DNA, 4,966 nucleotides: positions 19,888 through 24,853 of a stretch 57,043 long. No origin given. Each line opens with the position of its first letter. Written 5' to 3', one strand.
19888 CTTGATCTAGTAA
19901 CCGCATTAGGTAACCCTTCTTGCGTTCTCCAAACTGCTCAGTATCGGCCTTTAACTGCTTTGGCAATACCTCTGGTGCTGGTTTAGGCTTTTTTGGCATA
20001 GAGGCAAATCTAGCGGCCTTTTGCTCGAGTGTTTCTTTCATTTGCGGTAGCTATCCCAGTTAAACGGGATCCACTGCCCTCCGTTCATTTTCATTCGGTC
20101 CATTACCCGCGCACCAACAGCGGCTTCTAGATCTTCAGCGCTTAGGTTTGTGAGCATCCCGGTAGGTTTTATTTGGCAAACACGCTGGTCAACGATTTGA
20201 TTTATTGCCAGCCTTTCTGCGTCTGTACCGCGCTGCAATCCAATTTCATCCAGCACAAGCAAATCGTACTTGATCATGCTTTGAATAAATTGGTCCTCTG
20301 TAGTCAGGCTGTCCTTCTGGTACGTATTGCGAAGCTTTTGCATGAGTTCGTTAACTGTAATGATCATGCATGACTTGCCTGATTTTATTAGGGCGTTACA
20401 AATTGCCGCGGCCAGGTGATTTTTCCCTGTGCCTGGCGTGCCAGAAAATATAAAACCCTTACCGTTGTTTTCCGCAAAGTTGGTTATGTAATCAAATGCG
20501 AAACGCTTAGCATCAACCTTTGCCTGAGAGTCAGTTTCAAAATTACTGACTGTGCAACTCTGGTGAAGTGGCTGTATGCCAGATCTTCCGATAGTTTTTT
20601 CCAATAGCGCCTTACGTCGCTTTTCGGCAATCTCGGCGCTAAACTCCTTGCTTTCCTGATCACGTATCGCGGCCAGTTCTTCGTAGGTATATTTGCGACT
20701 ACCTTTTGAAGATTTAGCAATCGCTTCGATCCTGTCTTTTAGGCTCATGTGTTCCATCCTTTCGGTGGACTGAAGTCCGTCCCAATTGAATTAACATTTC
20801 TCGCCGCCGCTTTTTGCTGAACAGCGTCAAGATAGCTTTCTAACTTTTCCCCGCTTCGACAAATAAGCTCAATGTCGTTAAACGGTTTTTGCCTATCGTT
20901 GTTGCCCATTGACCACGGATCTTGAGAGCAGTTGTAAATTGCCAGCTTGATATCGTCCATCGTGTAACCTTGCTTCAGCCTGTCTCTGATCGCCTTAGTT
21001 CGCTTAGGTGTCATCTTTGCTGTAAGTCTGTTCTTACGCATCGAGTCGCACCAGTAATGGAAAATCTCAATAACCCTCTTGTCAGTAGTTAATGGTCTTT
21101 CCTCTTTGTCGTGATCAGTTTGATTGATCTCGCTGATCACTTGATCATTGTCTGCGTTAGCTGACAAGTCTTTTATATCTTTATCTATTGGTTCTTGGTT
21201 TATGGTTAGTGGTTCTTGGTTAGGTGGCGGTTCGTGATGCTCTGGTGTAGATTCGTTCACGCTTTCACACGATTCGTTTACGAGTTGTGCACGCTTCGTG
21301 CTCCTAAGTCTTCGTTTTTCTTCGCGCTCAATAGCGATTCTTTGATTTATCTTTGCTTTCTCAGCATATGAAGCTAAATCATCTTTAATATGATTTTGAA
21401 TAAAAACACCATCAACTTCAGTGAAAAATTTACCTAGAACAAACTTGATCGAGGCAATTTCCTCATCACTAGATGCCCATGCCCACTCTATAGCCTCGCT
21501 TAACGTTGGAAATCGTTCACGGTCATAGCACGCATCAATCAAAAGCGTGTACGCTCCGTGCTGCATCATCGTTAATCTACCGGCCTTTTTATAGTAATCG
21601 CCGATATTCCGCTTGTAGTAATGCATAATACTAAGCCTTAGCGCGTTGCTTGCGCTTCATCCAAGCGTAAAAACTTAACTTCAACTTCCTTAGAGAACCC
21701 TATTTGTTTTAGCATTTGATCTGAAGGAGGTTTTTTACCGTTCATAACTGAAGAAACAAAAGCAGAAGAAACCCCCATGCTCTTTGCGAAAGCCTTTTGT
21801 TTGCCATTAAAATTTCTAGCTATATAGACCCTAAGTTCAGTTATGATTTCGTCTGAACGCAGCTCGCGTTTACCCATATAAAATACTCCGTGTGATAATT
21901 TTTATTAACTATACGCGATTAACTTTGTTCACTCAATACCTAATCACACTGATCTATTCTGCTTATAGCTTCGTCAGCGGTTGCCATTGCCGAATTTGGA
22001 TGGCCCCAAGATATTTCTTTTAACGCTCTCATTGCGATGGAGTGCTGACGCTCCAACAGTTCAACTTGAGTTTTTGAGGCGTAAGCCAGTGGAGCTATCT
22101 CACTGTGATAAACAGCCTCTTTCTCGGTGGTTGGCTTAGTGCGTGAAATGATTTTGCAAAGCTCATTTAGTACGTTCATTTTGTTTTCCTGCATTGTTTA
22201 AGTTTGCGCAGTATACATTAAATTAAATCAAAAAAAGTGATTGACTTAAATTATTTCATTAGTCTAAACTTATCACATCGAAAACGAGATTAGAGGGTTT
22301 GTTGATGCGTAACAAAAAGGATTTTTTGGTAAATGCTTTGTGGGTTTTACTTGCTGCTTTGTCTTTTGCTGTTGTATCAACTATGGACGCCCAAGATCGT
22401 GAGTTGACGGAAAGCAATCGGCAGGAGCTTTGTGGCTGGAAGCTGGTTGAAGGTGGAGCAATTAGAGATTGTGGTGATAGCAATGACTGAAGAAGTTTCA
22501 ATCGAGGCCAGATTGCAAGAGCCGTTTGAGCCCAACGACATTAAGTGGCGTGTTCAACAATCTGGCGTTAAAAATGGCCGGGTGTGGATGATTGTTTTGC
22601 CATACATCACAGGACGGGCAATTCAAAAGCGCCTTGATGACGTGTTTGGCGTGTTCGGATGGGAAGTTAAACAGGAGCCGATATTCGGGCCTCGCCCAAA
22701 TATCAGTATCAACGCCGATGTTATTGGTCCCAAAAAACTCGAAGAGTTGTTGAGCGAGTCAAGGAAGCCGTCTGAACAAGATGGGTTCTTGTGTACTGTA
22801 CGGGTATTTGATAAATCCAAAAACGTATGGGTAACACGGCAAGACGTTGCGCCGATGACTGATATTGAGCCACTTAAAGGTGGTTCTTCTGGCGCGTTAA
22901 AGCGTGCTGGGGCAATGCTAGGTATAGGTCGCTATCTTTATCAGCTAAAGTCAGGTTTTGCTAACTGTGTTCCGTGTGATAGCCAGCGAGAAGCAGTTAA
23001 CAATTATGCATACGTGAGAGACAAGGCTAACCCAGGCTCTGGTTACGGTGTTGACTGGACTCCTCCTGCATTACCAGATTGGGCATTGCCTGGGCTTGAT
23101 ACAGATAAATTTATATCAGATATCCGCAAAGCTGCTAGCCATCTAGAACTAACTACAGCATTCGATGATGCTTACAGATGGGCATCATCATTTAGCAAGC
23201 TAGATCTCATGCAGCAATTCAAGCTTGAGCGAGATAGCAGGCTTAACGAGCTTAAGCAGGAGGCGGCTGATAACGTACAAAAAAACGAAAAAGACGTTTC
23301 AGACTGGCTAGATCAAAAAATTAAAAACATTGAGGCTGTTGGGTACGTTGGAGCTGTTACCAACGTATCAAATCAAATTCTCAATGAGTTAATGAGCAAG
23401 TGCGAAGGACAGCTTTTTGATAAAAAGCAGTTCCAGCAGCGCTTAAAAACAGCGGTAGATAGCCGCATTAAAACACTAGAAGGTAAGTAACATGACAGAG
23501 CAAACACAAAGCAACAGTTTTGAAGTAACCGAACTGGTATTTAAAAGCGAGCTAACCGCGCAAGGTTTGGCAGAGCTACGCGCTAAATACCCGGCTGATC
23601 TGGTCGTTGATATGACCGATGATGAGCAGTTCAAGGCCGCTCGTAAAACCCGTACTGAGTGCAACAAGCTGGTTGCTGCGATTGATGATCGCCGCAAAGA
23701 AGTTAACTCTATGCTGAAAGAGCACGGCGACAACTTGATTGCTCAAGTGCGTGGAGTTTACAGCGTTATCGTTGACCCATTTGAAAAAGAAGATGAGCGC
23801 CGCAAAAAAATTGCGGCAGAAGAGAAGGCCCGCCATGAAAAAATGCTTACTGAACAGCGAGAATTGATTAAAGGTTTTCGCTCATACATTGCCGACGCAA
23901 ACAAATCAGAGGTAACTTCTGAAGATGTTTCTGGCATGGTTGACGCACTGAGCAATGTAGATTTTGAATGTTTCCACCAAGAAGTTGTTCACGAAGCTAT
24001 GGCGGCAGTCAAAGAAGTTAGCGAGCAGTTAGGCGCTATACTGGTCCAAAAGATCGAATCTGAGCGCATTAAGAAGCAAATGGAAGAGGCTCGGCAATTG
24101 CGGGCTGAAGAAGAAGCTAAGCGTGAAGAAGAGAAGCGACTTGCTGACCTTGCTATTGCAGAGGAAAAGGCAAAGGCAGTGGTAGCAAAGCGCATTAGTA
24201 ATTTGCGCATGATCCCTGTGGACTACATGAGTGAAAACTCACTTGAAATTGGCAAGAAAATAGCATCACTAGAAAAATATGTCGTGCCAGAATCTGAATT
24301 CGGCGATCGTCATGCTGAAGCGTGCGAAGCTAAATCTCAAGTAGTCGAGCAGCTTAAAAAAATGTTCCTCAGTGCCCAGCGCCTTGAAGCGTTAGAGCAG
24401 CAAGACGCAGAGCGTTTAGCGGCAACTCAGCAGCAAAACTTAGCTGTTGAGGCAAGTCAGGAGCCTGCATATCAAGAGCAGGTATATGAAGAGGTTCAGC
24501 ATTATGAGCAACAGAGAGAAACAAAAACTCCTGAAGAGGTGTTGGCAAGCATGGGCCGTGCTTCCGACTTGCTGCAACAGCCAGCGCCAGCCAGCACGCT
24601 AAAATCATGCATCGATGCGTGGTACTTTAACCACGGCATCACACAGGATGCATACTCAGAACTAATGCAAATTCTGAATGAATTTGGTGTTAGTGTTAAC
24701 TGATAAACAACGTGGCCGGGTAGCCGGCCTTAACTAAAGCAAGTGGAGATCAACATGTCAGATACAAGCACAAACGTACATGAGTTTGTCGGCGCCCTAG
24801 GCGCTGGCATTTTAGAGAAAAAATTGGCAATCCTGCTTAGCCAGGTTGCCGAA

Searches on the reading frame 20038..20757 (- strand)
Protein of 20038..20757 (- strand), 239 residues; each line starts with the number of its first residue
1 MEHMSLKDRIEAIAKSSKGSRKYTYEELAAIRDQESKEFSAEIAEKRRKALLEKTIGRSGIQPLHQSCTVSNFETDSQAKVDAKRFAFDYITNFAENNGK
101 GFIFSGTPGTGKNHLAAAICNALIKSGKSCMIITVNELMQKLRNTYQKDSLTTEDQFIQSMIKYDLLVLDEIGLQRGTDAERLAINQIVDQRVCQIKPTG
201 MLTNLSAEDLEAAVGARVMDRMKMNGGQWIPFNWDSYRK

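Call 39: search_protein_families(library=phrogs, proteins=[window:20038-20757:-], max_evalue=0.00001)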
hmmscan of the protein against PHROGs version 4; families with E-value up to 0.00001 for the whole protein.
window:20038-20757:- (239 aa): 4 families
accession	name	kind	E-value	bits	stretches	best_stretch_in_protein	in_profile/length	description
phrog_50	-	DNA, RNA and nucleotide metabolism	8.2e-71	240.7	1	26-239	304-511/570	DnaC-like helicase loader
phrog_3277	-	DNA, RNA and nucleotide metabolism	4.9e-39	134.8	1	95-239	6-154/168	DnaC-like helicase loader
phrog_27475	-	unknown function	2.6e-07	30.5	1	65-174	409-515/599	-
phrog_26922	-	DNA, RNA and nucleotide metabolism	1.7e-06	29.6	1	161-226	9-74/92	DnaC-like helicase loader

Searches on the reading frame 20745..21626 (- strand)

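Call 39: search_protein_families(library=phrogs, proteins=[window:20745-21626:-], max_evalue=0.00001)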
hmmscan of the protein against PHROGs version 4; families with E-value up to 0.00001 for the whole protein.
window:20745-21626:- (293 aa): 9 families
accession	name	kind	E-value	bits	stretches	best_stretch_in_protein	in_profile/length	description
phrog_21472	-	unknown function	4.7e-58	198.2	1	1-276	4-260/299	-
phrog_4118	-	DNA, RNA and nucleotide metabolism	2.3e-32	113.7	1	1-162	1-171/315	primosomal protein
phrog_9327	-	DNA, RNA and nucleotide metabolism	3e-31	110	1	1-155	4-168/276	primosomal protein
phrog_3992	-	DNA, RNA and nucleotide metabolism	2.9e-28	100.4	1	1-183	5-189/345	primosomal protein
phrog_6451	-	DNA, RNA and nucleotide metabolism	8.4e-28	98.9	1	1-156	1-162/272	primosomal protein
phrog_16167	-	DNA, RNA and nucleotide metabolism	3.4e-24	87.1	1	108-291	121-286/315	replication initiation protein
phrog_12767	-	unknown function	9.3e-18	65.7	1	1-186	1-181/324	-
phrog_18020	-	DNA, RNA and nucleotide metabolism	2.1e-13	51.7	1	139-278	110-227/248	replication initiation O-like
phrog_10469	-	DNA, RNA and nucleotide metabolism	8.8e-08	32.8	1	49-246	70-250/305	DnaD-like helicase loader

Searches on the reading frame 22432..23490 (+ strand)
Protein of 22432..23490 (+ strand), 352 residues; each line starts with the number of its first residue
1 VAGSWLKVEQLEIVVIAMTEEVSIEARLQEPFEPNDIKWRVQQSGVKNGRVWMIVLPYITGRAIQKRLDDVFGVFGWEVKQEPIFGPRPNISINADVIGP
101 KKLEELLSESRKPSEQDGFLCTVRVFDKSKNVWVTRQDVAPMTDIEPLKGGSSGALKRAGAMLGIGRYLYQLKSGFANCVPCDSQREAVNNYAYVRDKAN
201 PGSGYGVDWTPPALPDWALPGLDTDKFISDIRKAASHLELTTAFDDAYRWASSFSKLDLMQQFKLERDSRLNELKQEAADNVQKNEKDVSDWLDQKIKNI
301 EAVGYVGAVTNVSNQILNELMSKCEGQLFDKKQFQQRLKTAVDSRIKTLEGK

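Call 39: search_protein_families(library=phrogs, proteins=[window:22432-23490:+], max_evalue=0.00001)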
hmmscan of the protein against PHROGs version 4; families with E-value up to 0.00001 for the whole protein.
window:22432-23490:+ (352 aa): 3 families
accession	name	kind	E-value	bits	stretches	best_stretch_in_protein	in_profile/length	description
phrog_1097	-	DNA, RNA and nucleotide metabolism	1e-49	170.6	1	25-264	4-203/251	Erf-like ssDNA annealing protein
phrog_20575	-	unknown function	8e-18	65.2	1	27-80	5-59/91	-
phrog_14970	-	unknown function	2.2e-14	55.2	1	117-184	59-126/230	-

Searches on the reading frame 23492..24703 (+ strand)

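Call 39: search_protein_families(library=phrogs, proteins=[window:23492-24703:+], max_evalue=0.00001)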
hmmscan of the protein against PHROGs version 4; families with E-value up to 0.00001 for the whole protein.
window:23492-24703:+ (403 aa): 1 family
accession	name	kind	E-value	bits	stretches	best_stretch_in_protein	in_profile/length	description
phrog_16469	-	unknown function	4.1e-11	43.9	0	16-224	33-250/392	-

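Call 97: search_protein_families(library=pfam, proteins=[window:23492-24703:+], max_evalue=0.01)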
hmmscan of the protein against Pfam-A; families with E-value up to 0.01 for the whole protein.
window:23492-24703:+ (403 aa): 1 family
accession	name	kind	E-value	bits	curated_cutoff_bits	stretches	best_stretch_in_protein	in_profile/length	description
PF07083.16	DUF1351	-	9.1e-05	22.7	27.8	1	13-133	9-123/210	Protein of unknown function (DUF1351)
